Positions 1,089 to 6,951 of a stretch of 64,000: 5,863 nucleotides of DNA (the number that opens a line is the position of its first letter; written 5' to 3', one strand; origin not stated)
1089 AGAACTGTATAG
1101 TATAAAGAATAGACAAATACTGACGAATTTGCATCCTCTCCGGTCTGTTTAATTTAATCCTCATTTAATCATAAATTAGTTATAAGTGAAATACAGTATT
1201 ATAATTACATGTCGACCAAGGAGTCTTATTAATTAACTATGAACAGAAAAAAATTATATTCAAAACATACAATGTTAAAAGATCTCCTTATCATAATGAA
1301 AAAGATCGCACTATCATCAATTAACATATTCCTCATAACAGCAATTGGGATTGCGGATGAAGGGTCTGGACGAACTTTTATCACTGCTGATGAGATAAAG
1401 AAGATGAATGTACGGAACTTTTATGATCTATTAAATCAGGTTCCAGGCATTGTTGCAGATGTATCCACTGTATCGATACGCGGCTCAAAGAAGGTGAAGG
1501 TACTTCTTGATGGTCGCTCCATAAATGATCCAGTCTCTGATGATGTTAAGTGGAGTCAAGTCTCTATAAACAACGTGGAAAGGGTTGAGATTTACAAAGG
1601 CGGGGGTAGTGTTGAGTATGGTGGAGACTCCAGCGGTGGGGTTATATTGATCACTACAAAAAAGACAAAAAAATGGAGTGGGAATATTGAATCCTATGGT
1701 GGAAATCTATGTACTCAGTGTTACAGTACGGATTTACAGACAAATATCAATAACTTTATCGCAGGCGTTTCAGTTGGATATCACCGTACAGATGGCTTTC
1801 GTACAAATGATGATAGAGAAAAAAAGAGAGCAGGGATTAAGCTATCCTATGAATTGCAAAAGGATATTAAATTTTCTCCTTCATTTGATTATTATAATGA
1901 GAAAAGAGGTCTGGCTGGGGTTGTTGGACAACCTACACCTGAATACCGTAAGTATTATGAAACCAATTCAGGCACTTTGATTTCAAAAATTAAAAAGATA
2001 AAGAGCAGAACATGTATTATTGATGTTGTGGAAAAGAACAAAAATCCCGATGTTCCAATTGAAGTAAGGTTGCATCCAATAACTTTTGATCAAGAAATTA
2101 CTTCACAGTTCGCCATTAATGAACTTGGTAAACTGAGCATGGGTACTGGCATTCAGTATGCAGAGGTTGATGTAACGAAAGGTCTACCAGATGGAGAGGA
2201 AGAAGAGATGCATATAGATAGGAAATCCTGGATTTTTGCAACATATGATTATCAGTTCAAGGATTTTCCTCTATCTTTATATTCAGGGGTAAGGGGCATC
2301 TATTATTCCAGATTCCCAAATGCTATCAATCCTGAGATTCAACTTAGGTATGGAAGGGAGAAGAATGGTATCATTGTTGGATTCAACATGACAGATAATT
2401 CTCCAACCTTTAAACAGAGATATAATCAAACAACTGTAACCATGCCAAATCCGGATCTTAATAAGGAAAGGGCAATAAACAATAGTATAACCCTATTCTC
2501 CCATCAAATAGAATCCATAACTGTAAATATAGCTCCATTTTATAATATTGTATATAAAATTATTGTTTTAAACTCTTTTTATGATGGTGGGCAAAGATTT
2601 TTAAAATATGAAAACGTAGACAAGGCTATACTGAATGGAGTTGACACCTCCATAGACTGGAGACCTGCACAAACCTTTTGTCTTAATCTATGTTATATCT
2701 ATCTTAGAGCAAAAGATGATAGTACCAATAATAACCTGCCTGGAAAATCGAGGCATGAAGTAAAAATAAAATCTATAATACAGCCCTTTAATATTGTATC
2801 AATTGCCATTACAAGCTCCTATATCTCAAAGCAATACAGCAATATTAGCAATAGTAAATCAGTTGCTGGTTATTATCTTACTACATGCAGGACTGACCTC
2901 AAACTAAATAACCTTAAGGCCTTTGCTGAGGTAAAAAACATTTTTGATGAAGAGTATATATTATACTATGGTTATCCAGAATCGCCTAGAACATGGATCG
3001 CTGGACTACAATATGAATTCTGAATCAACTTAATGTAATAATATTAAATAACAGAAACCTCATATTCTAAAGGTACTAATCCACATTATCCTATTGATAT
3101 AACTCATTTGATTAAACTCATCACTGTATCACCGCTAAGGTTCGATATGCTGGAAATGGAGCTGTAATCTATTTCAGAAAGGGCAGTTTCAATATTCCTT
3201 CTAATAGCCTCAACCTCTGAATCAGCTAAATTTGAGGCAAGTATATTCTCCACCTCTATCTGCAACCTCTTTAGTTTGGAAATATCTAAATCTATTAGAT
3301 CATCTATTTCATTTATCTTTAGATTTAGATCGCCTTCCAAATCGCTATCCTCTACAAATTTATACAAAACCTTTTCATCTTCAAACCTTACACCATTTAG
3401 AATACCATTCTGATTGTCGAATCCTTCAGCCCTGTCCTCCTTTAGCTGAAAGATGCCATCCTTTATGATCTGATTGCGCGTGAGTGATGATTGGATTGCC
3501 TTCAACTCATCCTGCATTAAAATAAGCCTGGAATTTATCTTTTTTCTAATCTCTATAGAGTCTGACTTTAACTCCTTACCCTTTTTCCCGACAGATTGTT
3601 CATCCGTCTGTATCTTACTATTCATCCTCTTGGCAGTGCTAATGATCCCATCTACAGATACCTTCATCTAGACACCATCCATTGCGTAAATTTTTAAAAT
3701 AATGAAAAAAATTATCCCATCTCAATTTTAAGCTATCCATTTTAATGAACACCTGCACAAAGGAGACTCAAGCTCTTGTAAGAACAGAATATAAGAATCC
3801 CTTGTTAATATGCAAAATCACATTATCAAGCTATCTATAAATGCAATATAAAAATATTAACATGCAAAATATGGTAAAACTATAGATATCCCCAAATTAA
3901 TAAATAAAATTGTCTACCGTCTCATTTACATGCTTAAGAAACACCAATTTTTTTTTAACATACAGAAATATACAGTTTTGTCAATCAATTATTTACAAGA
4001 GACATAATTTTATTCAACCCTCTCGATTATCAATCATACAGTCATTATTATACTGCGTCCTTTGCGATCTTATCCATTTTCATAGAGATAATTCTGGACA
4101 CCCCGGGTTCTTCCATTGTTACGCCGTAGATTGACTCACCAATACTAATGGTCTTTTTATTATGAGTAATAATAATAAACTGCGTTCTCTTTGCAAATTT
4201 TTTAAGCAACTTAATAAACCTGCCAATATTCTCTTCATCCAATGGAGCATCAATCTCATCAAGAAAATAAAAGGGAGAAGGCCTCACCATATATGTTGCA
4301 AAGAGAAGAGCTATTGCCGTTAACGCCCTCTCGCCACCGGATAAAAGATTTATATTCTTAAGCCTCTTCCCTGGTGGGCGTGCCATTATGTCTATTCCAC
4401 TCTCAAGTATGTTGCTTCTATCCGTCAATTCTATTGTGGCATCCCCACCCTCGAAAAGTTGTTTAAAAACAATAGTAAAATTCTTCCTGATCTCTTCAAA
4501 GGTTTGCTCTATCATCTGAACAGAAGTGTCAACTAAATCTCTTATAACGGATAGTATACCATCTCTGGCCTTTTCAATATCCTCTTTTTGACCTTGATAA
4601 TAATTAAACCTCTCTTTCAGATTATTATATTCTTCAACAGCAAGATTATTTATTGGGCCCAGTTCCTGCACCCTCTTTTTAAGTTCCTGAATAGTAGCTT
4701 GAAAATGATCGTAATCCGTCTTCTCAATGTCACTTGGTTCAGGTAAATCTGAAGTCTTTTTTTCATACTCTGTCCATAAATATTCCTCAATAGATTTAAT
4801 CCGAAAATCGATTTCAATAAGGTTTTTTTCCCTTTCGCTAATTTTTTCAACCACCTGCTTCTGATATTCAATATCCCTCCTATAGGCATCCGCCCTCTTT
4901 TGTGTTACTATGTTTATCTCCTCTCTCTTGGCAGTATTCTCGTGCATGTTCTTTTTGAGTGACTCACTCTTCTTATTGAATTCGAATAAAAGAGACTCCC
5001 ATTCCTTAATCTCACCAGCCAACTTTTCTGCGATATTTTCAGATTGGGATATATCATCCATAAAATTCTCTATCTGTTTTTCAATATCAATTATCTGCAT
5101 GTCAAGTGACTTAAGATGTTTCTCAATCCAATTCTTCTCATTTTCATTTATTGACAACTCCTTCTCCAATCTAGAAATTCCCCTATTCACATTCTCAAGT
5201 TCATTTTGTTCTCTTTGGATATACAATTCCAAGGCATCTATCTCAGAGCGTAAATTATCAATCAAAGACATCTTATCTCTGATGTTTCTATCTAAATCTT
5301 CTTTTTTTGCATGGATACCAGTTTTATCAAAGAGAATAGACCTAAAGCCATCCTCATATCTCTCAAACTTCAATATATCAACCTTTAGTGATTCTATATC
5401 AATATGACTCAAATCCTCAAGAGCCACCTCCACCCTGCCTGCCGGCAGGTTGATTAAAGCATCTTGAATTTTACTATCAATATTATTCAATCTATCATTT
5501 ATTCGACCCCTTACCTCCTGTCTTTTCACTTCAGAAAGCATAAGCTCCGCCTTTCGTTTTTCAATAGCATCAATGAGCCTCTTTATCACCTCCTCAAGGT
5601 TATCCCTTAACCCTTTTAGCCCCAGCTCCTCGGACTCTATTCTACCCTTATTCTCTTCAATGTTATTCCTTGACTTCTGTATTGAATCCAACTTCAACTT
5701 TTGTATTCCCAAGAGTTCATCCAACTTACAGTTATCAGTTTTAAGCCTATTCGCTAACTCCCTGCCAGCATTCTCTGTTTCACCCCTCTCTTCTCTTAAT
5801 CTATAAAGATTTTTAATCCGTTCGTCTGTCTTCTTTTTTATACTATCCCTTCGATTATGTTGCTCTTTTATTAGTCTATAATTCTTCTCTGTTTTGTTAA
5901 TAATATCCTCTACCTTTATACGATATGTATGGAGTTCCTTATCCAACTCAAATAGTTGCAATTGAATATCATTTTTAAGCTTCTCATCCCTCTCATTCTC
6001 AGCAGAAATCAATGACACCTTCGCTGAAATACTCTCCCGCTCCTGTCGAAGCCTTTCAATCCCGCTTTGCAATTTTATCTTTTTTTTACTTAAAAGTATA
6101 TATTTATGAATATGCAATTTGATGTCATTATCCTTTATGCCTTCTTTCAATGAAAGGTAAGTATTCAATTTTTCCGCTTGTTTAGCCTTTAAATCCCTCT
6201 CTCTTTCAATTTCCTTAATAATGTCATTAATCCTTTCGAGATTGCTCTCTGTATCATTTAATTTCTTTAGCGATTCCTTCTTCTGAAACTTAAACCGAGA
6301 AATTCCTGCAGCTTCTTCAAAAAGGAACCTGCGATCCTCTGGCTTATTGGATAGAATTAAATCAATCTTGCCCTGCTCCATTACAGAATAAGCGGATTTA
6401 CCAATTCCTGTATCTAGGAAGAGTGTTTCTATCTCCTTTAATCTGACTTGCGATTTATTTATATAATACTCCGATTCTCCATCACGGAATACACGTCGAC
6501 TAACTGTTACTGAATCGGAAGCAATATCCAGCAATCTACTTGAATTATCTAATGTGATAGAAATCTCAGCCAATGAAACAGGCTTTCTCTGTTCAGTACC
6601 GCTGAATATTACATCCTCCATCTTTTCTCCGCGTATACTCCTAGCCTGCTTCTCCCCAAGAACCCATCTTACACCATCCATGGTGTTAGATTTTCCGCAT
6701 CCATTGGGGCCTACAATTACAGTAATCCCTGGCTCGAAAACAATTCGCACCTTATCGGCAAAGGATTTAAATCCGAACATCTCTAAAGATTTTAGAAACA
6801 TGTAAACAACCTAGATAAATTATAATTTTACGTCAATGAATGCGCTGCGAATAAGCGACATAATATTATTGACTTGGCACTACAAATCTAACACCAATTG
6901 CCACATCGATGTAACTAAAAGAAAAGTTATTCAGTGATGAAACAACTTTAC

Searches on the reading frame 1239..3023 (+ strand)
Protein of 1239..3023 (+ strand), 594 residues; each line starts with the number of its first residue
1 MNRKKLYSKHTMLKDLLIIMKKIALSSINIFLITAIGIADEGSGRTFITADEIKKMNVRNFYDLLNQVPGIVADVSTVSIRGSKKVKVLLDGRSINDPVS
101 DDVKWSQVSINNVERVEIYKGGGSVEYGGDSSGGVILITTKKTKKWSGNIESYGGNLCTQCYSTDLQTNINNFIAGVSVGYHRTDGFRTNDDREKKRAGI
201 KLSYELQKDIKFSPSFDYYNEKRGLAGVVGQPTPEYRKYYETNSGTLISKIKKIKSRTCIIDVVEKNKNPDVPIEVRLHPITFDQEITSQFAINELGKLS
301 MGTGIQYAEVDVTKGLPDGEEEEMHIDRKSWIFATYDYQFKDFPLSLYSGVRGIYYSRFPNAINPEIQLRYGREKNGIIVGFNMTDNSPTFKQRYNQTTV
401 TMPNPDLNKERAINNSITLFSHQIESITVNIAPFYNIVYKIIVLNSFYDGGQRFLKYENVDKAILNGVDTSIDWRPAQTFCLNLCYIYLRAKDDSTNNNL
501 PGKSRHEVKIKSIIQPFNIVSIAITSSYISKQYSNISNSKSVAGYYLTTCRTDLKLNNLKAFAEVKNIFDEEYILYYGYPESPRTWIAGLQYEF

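Call 73: search_protein_families(library=pfam, proteins=[window:1239-3023:+], max_evalue=0.00001)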
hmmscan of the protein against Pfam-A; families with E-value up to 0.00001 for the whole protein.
window:1239-3023:+ (594 aa): 1 family
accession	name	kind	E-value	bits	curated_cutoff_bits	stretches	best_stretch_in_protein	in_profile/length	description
PF07715.20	Plug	-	3.6e-20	72.9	23.9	1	45-135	9-107/107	TonB-dependent Receptor Plug Domain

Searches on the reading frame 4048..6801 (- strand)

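Call 73: search_protein_families(library=pfam, proteins=[window:4048-6801:-], max_evalue=0.00001)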
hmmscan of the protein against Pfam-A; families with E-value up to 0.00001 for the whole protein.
window:4048-6801:- (917 aa): 4 families
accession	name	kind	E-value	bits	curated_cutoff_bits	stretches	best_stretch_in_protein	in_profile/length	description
PF02463.25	SMC_N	-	2.9e-70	236.6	40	1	2-902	1-219/220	RecF/RecN/SMC N terminal domain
PF13476.12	AAA_23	-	3e-18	67.7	27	1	5-211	1-184/201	AAA domain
PF13304.12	AAA_21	-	2e-09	38.4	27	0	576-881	24-299/304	AAA domain, putative AbiEii toxin, Type IV TA system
PF13175.12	AAA_15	-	9.2e-09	35.8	32.1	1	1-323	1-270/374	AAA ATPase domain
